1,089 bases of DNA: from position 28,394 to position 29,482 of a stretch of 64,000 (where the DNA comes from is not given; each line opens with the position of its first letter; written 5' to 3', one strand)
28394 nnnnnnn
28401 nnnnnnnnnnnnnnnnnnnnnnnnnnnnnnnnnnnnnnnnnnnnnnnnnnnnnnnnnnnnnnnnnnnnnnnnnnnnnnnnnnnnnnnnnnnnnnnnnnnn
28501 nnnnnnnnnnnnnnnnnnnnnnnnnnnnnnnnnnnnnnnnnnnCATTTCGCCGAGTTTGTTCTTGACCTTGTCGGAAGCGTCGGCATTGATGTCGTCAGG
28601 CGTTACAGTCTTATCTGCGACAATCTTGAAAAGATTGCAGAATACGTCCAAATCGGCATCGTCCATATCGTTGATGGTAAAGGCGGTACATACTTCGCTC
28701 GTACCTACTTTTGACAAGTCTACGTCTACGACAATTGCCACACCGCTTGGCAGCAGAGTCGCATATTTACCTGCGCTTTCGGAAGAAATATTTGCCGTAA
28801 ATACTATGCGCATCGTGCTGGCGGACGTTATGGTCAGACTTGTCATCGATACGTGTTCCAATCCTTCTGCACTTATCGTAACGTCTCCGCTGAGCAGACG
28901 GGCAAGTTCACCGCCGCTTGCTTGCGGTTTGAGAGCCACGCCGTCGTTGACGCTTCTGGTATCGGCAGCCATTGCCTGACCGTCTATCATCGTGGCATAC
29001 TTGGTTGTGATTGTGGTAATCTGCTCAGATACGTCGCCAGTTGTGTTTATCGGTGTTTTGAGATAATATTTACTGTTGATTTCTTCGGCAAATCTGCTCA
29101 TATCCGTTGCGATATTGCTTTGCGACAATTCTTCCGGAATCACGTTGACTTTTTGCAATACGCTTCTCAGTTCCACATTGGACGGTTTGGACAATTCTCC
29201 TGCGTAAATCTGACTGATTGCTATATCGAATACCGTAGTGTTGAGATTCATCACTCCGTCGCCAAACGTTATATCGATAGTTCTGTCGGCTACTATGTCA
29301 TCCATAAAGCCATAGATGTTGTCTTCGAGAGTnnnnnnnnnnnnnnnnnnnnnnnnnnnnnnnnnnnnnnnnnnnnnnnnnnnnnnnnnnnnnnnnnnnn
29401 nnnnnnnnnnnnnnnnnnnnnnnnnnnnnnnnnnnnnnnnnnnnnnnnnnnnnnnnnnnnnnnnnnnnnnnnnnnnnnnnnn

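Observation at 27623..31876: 1417-aa single-pass membrane protein built from five copies of an unrecognised ~200-230-aa module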

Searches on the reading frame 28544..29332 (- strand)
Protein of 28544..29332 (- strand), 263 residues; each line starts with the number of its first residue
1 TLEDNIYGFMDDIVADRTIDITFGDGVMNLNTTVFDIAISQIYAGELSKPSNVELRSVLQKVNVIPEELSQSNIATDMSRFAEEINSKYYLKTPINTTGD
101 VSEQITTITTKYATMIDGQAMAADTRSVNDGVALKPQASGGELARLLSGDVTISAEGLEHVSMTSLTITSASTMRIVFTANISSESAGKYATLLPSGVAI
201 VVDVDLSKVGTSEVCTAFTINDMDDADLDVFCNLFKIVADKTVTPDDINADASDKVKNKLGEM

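Call 26: predict_structure(alignment_id=A2)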
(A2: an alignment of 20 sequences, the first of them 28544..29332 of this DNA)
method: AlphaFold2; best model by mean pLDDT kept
length: 263 residues; sequences in the alignment: 20
mean_pLDDT: 82.8   pTM: 0.71
mean pLDDT of the five models: 82.8, 82.7, 80.8, 80.2, 78.8
residues with pLDDT >= 90: 54; 70-90: 182; 50-70: 27; < 50: 0
segments of 3 or more residues with pLDDT < 50: none
pLDDT, mean of each block of 10 residues (from residue 1): 67 60 79 82 89 91 83 79 90 88 84 89 85 80 75 73 84 89 74 87 90 89 92 89 84 83 76
secondary structure, 60 per line:
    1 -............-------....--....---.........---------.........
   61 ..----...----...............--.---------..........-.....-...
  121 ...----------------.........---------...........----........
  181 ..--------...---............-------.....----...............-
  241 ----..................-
elements in order: H2-13 E21-24 E27-30 H34-42 H52-62 H74-88 H101-110 H112-115 H118-123 H140-148 E158-168 E173-182 E197-205 E216-220 H225-239 H245-262

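Call 29: search_protein_representatives(alignment_id=A2)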
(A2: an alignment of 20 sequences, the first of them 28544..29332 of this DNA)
Query: 20 sequences, 278 profile positions. Proteins with E-value up to 0.001 (for the whole library): 164; up to 1e-10: 123; up to 1e-30: 47. The best 150 are listed.
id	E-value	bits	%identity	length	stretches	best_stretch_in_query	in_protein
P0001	8.6e-283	950.4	-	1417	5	1-278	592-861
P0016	6.8e-272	914.6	-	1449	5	1-278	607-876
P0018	6.5e-212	717.9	-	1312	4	1-278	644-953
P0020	1.3e-211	716.9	-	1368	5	1-278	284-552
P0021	6.2e-186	632.6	-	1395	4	2-264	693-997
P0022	5.0e-126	436.1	-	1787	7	2-278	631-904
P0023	1.4e-120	418.3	-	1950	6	3-258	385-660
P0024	3.3e-120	417.1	-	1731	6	2-276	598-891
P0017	6.5e-120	416.1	-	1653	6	2-277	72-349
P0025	5.0e-111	386.9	-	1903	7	2-277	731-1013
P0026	3.6e-108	377.5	-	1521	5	3-278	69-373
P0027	3.8e-108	377.5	-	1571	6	3-278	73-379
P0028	4.4e-104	364.1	-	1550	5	1-272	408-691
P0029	6.8e-101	353.7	-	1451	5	5-277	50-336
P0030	6.0e-92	324.3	-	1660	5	2-256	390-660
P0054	3.2e-36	141.5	-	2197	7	1-242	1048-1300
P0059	1.7e-32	129.3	-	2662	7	172-263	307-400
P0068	9.6e-27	110.4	-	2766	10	134-269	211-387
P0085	1.2e-22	97.0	-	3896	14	104-260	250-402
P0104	2.0e-19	86.4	-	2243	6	77-260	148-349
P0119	1.8e-16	76.8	-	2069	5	3-277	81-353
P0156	3.5e-07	46.3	-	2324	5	36-272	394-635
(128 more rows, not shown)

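Call 32: fold_search(model_id=the predicted structure, library=pdb)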
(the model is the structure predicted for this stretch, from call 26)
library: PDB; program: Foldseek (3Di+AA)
matches with E <= 10: 312; with E <= 0.001: 0
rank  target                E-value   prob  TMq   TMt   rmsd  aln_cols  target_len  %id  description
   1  5h67_A                3.5e-01  0.09  0.14  0.17  15.8       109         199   14  Crystal structure of the Bacillus subtilis SMC head domain complexed with the cognate ScpA C-terminal domain and soake (released 2017-03-15)
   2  3ehc_B                5.2e-01  0.23  0.17  0.30   5.8        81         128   10  Crystal structure of a snoal-like polyketide cyclase (atu3018) from agrobacterium tumefaciens str. c58 at 2.12 A resol (released 2008-09-23)
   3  5h66_A                5.2e-01  0.09  0.15  0.19  14.3       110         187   13  Crystal structure of the Bacillus subtilis SMC head domain complexed with the cognate ScpA C-terminal domain (released 2017-03-15)
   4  5aod                  5.9e-01  0.07  0.10  0.06  12.1        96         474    9  Crystal structure of wild type pneumolysin. (released 2016-10-05)
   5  5uwb_A                7.0e-01  0.06  0.18  0.24  20.7       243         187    9  Re-refined 4FCZ: lipid-bound crystal structure of toluene-tolerance protein from Pseudomonas putida (released 2017-04-19)
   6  8ghn_A                7.0e-01  0.04  0.13  0.06  35.4       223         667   10  Composite model of the yeast Hir Complex with Asf1/H3/H4 (released 2024-07-17)
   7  3ehc_A                7.8e-01  0.18  0.17  0.31   5.8        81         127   10  Crystal structure of a snoal-like polyketide cyclase (atu3018) from agrobacterium tumefaciens str. c58 at 2.12 A resol (released 2008-09-23)
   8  8r20_A                8.3e-01  0.10  0.16  0.26   9.6       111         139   16  X-ray crystallographic structure of KstA15, polyketide biosynthesis enzyme (released 2024-08-07)
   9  6gqf_B                8.8e-01  0.11  0.14  0.20   6.1        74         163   14  The structure of mouse AsterA (GramD1a) with 25-hydroxy cholesterol (released 2018-09-26)
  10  2gey_A                9.9e-01  0.08  0.17  0.25  16.2       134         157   16  Crystal Structure of AclR a putative hydroxylase from Streptomyces galilaeus (released 2006-07-18)
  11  3ehc_D                1.1e+00  0.20  0.17  0.32   4.6        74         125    9  Crystal structure of a snoal-like polyketide cyclase (atu3018) from agrobacterium tumefaciens str. c58 at 2.12 A resol (released 2008-09-23)
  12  6gqf_A                1.1e+00  0.08  0.13  0.19   8.3        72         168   17  The structure of mouse AsterA (GramD1a) with 25-hydroxy cholesterol (released 2018-09-26)
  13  9n7b_NS               1.2e+00  0.05  0.10  0.04  13.1        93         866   11  SSU processome maturation and disassembly, State O (released 2025-10-29)
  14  6m1u                  1.3e+00  0.12  0.16  0.31   9.1        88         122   17  Crystal structure of the vertebrate conserved region (VCR) of human METTL16 (released 2020-04-01)
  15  5a3f_C                1.3e+00  0.02  0.12  0.06  27.2       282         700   11  Crystal structure of the dynamin tetramer (released 2015-08-26)
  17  3ub1_A                1.3e+00  0.18  0.16  0.16   8.2        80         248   10  Ntf2 like protein involved in plasmid conjugation (released 2012-02-08)
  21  3ub1_B                1.4e+00  0.18  0.15  0.16   8.3        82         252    7  Ntf2 like protein involved in plasmid conjugation (released 2012-02-08)
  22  3ub1_D                1.5e+00  0.16  0.15  0.16   8.3        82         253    7  Ntf2 like protein involved in plasmid conjugation (released 2012-02-08)
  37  9n79_NS               1.8e+00  0.03  0.10  0.04  12.6        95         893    9  SSU processome maturation and disassembly, State M (released 2025-11-05)
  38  3ub1_C                1.9e+00  0.14  0.14  0.15   7.5        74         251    9  Ntf2 like protein involved in plasmid conjugation (released 2012-02-08)
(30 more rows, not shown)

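Call 33: list_cluster_members(proteins=[P0020, P0022, P0023, P0054, P0059, P0068, P0085, P0104, P0119, P0156])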
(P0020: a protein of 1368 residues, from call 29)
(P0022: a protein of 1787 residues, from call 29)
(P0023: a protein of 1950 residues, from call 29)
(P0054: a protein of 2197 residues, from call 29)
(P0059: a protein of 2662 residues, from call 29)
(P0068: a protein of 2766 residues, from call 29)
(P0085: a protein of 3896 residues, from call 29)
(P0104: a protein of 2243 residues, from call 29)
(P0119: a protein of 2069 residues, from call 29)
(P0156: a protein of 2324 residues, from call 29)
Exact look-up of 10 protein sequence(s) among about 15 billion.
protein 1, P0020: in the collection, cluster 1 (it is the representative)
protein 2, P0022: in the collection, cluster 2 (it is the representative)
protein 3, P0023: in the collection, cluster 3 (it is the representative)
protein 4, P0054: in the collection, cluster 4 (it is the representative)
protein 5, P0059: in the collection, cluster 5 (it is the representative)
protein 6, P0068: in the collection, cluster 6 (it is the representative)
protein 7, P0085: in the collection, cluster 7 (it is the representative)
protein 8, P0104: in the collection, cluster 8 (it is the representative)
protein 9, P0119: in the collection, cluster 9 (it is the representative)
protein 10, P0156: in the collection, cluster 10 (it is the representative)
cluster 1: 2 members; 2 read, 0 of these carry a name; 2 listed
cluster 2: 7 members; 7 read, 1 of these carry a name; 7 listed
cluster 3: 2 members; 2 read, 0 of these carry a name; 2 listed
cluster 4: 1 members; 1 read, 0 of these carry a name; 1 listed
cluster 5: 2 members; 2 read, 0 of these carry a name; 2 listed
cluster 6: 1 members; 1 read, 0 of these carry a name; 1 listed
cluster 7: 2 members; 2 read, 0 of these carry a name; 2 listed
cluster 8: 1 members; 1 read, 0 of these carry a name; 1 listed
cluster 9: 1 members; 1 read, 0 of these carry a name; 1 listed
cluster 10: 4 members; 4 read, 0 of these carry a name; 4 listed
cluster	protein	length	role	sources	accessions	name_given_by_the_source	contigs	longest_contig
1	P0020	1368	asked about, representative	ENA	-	-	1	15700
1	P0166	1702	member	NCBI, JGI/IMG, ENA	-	-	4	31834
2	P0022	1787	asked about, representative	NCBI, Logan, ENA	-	-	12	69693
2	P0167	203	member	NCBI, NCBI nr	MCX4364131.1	MAG: hypothetical protein OSJ74_12255, partial [Clostridia bacterium] | hypothetical protein [Clostridia bacterium]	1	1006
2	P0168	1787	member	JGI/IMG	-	-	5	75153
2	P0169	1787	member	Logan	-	-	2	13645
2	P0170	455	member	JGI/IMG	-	-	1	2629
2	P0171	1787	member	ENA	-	-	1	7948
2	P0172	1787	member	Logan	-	-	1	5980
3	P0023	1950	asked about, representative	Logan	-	-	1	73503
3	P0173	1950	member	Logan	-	-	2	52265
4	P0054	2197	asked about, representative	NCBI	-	-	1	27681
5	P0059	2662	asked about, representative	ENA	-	-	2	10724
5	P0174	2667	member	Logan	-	-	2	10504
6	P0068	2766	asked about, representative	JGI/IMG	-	-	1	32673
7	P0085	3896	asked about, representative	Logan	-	-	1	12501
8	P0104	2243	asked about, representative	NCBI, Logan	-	-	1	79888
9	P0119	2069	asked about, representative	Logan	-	-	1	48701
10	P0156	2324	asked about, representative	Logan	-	-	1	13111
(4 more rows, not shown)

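Call 35: search_protein_families(library=pfam, proteins=[P0085, P0068, P0059], max_evalue=0.01)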
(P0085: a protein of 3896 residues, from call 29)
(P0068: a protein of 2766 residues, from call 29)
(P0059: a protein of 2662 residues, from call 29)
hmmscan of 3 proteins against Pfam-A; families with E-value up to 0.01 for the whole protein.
P0085 (3896 aa): 0 families

P0068 (2766 aa): 0 families

P0059 (2662 aa): 0 families

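Call 43: find_homologous_proteins(query=A3, max_evalue=0.001)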
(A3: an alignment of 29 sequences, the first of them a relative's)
Query A3 (29 sequences) (1787 aa, profile of the alignment): 29 proteins with E <= 0.001 among 8000 candidates.
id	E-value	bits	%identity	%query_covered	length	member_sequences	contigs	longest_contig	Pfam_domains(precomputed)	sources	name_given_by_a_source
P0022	5.8e-254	864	100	100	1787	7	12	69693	-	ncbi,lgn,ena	-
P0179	1.4e-207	710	48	100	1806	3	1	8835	-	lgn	-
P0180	2.6e-205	703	48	99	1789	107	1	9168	-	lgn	-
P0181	4.8e-203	695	46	100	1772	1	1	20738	-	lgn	-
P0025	3.4e-199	683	46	99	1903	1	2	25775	-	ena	-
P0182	3.9e-198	679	48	100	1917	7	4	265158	-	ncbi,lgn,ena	-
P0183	1.5e-193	664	49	100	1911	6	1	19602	-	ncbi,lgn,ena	-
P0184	7.7e-193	662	46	99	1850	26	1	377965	-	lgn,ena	-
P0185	8.3e-192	658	49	99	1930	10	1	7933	-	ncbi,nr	ncbi:MAG: hypothetical protein K2G42_00205 [Clostridia bacterium]|nr:hypothetical protein [Clostridi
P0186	5.5e-191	655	49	100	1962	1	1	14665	-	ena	-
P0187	3.6e-190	653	48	99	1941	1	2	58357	-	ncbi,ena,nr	ncbi:MAG: hypothetical protein K2L70_01835 [Clostridia bacterium]|nr:hypothetical protein [Clostridi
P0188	4.4e-190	652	46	99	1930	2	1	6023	-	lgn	-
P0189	7.8e-190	652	48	99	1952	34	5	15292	-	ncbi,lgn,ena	-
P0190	3.7e-183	629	45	99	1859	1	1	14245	-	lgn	-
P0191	1.5e-174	601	43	48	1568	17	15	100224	-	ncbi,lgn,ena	-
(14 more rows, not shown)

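Call 48: fold_search(model_id=the predicted structure, library=viral)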
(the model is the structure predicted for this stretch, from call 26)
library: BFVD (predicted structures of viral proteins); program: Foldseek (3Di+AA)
matches with E <= 10: 498; with E <= 0.001: 0
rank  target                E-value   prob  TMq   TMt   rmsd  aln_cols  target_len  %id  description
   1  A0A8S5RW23            5.6e-02  0.18  0.19  0.19  20.7       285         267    9  Uncharacterized protein [Siphoviridae sp. ctHip2]
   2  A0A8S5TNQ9            9.0e-02  0.51  0.21  0.26   7.2       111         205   15  Cro/C1-type HTH DNA-binding domain protein [Myoviridae sp. cted82]
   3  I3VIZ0                9.0e-02  0.28  0.17  0.13  13.7       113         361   16  Matrix [Sunshine Coast virus]
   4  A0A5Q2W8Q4            2.0e-01  0.12  0.11  0.05  16.1        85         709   18  (no name in the UniProt tables at hand)
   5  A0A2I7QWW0            2.3e-01  0.07  0.12  0.17  27.0       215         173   12  (no name in the UniProt tables at hand)
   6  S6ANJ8                2.4e-01  0.51  0.16  0.26   5.9        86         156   13  Uncharacterized protein [Bacillus phage phiNIT1]
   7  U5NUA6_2              2.4e-01  0.15  0.17  0.05  12.4       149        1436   14  Polyprotein [Rhizoctonia cerealis alphaendornavirus 1]
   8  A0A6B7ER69            2.6e-01  0.14  0.16  0.28  16.8       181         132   14  (no name in the UniProt tables at hand)
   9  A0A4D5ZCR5            2.7e-01  0.28  0.17  0.31  10.8       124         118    9  Uncharacterized protein [Burkholderia phage BcepSaruman]
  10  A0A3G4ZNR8            2.9e-01  0.07  0.14  0.18  23.9       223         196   11  Uncharacterized protein [Terrestrivirus sp.]
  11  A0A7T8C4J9            3.0e-01  0.28  0.16  0.43   9.6       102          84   10  Uncharacterized protein [Bacillus phage 268TH004]
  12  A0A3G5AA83            3.2e-01  0.07  0.15  0.15  22.2       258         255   10  Uncharacterized protein [Hyperionvirus sp.]
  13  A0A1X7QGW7            3.4e-01  0.14  0.15  0.21  24.5       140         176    6  (no name in the UniProt tables at hand)
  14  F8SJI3                3.4e-01  0.13  0.14  0.29  13.0        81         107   15  Uncharacterized protein 349 [Pseudomonas phage PhiPA3]
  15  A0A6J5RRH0            3.6e-01  0.20  0.14  0.32  16.7       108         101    9  Uncharacterized protein [uncultured Caudovirales phage]
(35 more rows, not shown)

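Call 49: search_solved_structures(query=A2, max_evalue=10)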
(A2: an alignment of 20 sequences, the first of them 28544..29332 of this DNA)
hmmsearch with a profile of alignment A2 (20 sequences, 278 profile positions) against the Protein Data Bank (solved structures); distinct sequences matched with E-value up to 10: 1.
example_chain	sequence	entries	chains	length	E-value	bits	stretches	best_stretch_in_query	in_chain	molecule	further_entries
1yio_A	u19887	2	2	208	0.49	12.9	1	5-62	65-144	response regulatory protein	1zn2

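Call 63: search_protein_families(library=pfam, alignment_id=A2, max_evalue=5)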
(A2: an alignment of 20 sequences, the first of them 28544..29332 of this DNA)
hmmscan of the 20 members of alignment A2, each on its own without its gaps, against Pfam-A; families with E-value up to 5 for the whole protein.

A. member 1, window:28544-29332:- (263 aa): 0 families

B. families by the number of members that match (of 20 scanned): 9 families
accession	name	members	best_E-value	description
PF17828.6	FAS_N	2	0.002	N-terminal domain in fatty acid synthase subunit beta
PF02608.20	Bmp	1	0.00073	ABC transporter substrate-binding protein PnrA-like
PF17961.7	Big_8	1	0.0068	Bacterial Ig domain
PF22481.1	DUF6985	1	0.0095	Domain of unknown function (DUF6985)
PF11325.14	DUF3127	1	0.02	Domain of unknown function (DUF3127)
PF07472.16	PA-IIL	1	0.092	Fucose-binding lectin II (PA-IIL)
PF02923.21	BamHI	1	0.12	Restriction endonuclease BamHI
PF10666.15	Phage_TAC_8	1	0.22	Phage tail assembly chaperone protein Gp14 ()A118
PF08522.16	BT_3987-like_N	1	0.41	BT_3987-like, N-terminal domain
